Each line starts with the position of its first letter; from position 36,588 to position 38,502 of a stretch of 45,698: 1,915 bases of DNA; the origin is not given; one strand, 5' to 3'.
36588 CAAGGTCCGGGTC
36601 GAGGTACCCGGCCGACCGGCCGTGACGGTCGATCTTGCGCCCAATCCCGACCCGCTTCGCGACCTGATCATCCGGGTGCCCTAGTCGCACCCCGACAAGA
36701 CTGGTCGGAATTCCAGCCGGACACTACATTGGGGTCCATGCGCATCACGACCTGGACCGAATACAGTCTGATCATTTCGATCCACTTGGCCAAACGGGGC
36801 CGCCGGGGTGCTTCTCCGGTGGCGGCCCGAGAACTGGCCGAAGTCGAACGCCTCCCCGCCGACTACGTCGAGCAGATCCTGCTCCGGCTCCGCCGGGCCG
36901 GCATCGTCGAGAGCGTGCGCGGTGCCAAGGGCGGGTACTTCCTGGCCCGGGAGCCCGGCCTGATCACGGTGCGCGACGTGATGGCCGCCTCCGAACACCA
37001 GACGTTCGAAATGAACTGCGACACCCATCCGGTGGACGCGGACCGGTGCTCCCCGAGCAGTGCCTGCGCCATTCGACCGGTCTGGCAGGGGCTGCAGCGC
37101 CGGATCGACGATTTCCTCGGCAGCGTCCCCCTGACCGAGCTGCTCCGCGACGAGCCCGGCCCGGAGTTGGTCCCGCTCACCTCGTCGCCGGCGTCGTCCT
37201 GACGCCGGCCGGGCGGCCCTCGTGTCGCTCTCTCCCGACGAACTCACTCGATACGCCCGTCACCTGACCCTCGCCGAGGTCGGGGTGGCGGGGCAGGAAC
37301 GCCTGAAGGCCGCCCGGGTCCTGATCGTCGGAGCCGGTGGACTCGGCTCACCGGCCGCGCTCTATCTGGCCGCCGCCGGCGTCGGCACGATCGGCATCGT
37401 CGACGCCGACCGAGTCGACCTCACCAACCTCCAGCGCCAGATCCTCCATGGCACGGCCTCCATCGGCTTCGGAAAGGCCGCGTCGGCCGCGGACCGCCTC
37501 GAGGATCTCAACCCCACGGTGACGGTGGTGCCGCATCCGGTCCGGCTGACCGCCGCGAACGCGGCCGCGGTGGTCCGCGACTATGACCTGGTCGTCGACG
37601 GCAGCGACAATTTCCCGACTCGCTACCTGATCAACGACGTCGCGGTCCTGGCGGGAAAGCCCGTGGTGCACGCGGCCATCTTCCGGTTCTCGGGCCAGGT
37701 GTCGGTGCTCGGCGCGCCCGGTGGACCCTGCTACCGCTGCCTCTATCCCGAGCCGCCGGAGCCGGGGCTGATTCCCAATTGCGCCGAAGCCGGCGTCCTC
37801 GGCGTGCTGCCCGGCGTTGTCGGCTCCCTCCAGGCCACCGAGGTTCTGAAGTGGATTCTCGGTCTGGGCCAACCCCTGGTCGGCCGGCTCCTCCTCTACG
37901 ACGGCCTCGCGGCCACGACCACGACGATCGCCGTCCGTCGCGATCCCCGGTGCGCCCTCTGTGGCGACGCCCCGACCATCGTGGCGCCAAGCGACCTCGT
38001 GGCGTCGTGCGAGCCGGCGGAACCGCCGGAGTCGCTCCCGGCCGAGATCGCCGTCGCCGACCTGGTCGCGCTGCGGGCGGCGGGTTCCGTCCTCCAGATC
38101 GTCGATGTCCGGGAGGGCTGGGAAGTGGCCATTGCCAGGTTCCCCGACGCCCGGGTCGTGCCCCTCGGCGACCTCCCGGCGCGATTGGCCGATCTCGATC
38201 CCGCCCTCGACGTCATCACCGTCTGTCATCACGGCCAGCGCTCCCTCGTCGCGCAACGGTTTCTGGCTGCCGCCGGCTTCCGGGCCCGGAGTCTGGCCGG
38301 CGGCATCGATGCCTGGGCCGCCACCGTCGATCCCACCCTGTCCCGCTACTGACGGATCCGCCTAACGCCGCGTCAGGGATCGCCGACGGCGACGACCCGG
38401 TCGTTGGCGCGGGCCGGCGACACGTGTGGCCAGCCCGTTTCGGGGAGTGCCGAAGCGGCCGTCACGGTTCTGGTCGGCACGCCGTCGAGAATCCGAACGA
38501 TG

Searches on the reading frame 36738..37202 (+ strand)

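Call 75: search_protein_families(library=pfam, proteins=[window:36738-37202:+], max_evalue=0.00001)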
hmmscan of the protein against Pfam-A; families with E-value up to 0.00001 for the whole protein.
window:36738-37202:+ (154 aa): 1 family
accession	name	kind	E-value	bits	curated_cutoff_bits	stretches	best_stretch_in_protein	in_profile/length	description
PF02082.26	Rrf2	-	6.6e-30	104.4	30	1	3-137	1-131/132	Iron-dependent Transcriptional regulator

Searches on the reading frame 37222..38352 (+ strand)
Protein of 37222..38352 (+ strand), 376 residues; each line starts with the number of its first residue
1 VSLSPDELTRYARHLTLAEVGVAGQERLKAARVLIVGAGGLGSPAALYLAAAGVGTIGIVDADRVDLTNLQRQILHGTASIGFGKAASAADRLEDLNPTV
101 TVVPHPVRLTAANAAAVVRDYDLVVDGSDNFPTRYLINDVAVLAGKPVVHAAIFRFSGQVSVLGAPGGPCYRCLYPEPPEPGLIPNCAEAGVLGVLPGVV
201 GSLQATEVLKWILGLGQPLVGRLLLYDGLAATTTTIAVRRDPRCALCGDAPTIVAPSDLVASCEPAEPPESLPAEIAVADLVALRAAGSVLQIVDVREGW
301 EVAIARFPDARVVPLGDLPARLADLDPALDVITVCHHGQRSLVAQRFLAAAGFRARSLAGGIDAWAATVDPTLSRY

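Call 75: search_protein_families(library=pfam, proteins=[window:37222-38352:+], max_evalue=0.00001)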
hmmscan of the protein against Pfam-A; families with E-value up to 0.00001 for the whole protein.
window:37222-38352:+ (376 aa): 2 families
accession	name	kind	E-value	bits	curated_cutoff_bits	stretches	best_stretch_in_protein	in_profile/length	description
PF00899.27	ThiF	-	1.9e-80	269.9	28.1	1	11-244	1-236/238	ThiF family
PF00581.25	Rhodanese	-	1.2e-12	48.6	22.2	1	280-367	4-101/102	Rhodanese-like domain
